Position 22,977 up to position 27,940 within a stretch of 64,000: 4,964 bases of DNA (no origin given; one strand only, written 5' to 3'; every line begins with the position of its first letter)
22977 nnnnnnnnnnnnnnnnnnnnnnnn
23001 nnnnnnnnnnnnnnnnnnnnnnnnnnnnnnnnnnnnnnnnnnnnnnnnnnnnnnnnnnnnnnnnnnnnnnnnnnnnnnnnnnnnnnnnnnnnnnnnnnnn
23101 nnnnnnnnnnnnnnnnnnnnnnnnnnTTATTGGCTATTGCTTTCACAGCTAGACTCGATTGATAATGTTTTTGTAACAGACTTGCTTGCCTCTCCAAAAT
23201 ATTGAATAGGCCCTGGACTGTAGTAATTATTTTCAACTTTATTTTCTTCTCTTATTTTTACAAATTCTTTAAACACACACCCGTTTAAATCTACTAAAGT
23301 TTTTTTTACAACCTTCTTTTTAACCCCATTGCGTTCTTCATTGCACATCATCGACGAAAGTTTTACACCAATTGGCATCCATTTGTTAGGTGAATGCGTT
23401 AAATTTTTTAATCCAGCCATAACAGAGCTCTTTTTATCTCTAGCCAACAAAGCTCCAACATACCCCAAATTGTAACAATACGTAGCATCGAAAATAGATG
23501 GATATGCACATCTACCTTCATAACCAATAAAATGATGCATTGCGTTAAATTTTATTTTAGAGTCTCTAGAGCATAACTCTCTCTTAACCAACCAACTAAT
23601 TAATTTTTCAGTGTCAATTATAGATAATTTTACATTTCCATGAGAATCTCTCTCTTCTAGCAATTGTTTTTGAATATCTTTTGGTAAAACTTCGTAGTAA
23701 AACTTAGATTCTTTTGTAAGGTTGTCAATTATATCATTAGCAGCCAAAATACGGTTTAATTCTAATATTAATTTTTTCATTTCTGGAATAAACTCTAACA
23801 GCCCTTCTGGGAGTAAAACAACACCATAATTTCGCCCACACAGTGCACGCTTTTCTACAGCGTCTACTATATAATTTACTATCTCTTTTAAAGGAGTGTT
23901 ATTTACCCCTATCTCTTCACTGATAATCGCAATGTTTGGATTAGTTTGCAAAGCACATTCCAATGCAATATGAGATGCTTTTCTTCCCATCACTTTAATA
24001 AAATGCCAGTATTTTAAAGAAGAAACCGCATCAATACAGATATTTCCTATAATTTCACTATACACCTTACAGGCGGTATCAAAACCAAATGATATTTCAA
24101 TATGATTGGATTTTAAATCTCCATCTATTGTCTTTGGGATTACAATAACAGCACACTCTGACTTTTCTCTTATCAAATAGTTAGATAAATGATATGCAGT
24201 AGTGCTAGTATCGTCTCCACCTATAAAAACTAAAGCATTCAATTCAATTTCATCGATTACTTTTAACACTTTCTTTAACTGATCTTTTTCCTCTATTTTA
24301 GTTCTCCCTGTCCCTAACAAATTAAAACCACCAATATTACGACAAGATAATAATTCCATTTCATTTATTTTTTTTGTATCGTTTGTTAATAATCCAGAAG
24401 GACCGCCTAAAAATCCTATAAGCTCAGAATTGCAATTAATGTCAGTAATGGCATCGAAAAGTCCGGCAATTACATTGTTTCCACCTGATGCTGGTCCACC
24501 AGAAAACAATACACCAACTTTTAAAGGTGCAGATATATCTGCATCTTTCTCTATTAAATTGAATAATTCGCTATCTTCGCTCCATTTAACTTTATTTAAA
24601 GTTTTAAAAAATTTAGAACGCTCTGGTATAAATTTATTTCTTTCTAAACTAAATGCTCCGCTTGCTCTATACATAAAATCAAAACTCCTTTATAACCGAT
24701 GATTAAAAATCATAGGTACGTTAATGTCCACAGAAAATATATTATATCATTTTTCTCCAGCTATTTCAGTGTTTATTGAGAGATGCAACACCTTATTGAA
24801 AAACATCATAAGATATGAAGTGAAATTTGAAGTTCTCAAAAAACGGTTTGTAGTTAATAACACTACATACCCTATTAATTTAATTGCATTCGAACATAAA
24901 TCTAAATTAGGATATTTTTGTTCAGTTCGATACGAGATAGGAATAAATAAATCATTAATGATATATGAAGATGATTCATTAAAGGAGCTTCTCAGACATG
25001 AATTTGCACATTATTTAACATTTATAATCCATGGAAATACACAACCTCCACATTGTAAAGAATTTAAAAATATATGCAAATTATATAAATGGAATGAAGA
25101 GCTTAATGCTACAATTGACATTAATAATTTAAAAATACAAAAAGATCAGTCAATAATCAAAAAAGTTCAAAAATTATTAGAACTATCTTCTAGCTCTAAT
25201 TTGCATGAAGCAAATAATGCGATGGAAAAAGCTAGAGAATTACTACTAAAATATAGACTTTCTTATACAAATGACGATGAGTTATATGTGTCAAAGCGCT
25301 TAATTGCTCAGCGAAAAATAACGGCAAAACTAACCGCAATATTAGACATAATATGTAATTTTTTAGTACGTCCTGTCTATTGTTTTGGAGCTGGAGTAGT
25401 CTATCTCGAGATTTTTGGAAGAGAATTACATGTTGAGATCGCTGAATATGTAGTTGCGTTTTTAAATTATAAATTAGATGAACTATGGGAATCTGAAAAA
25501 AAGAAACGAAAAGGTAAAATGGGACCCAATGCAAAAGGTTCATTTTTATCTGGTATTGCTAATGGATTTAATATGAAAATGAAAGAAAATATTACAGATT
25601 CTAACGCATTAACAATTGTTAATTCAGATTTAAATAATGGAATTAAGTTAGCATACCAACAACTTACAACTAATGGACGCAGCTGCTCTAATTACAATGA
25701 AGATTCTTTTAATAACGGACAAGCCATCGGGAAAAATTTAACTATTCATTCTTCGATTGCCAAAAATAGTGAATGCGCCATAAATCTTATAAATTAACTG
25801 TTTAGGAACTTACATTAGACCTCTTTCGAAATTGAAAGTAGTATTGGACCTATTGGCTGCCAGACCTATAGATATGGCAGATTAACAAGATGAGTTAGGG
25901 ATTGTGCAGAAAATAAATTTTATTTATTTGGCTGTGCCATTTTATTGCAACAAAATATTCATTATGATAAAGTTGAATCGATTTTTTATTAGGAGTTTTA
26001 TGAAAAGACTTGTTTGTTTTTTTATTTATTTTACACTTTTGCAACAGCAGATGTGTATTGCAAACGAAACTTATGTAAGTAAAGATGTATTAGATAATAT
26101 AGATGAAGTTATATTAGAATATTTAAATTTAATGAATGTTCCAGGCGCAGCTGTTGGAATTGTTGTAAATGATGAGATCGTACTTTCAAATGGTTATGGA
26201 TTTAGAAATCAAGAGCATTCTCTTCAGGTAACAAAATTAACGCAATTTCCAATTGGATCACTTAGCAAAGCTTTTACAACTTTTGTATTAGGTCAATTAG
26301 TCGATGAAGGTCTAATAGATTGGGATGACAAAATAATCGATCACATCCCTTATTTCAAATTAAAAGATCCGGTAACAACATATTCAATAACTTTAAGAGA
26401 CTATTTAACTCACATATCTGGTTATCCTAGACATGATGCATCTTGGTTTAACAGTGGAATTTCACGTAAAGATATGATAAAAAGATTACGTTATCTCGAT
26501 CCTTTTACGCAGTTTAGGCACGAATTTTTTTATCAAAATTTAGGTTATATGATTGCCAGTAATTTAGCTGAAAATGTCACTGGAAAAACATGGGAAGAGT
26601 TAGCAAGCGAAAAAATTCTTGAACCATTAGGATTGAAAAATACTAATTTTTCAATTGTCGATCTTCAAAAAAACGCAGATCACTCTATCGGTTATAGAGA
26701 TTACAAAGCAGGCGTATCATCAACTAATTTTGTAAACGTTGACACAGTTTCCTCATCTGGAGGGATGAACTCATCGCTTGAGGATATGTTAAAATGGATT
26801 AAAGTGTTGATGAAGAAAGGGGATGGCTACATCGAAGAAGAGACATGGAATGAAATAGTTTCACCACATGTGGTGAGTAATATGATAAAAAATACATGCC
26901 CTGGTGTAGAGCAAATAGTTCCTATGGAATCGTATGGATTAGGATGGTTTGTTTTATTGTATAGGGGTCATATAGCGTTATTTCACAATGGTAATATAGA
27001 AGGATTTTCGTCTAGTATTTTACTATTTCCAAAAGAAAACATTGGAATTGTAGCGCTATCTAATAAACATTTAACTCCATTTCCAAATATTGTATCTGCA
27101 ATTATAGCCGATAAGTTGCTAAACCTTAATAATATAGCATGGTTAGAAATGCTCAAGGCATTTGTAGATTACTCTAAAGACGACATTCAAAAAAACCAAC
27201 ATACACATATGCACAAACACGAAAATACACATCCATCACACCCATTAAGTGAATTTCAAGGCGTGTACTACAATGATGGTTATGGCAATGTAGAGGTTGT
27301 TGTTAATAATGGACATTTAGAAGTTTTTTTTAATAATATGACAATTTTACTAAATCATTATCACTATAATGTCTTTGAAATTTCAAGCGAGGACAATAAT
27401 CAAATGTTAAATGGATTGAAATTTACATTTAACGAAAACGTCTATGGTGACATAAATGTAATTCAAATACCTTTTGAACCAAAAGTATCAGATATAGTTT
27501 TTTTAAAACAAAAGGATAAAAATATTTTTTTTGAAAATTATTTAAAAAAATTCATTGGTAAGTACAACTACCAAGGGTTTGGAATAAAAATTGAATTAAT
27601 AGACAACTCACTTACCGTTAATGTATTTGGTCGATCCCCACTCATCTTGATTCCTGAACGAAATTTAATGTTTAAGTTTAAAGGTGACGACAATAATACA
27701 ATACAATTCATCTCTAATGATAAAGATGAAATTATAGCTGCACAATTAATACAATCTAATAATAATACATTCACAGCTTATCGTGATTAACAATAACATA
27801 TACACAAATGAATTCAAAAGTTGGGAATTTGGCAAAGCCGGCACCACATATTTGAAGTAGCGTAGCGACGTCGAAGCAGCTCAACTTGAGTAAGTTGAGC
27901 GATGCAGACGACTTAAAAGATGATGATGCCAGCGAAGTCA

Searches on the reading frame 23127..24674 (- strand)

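Call 44: search_protein_families(library=pfam, proteins=[window:23127-24674:-], max_evalue=0.01)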
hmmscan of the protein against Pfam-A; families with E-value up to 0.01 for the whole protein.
window:23127-24674:- (515 aa): 1 family
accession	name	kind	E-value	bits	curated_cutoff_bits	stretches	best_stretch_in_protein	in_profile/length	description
PF00365.25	PFK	-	9.7e-40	137.1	30.9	1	52-311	1-228/277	Phosphofructokinase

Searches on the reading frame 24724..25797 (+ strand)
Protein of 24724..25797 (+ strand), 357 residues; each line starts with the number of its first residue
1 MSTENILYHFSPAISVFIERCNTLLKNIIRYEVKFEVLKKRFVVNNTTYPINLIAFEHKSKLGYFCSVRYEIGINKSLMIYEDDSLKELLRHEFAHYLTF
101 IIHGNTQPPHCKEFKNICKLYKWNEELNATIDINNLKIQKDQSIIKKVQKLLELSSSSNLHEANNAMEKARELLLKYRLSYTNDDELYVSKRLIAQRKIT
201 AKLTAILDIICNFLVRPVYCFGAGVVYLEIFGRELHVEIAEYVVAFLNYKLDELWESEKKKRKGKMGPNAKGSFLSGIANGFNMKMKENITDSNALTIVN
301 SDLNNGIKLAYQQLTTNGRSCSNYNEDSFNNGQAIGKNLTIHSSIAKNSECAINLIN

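Call 44: search_protein_families(library=pfam, proteins=[window:24724-25797:+], max_evalue=0.01)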
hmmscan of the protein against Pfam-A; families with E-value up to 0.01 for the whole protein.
window:24724-25797:+ (357 aa): 3 families
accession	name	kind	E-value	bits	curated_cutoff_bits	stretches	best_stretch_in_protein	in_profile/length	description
PF10979.13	DUF2786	-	9e-11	42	23.9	1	144-180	2-39/40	Protein of unknown function (DUF2786)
PF10263.15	SprT-like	-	2.3e-08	34.3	25.6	1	59-129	30-104/108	SprT-like family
PF23771.1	DUF7168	-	2.9e-08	33.9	25.5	1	222-290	44-112/140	Domain of unknown function (DUF7168)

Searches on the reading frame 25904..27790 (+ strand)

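Call 44: search_protein_families(library=pfam, proteins=[window:25904-27790:+], max_evalue=0.01)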
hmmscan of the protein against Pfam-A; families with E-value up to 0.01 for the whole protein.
window:25904-27790:+ (628 aa): 2 families
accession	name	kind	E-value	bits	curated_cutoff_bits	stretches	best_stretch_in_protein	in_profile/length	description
PF00144.29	Beta-lactamase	-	3.5e-56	191.2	27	1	76-391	8-313/329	Beta-lactamase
PF11954.13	DUF3471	-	8.6e-17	61.9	29.3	1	439-531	3-99/103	Domain of unknown function (DUF3471)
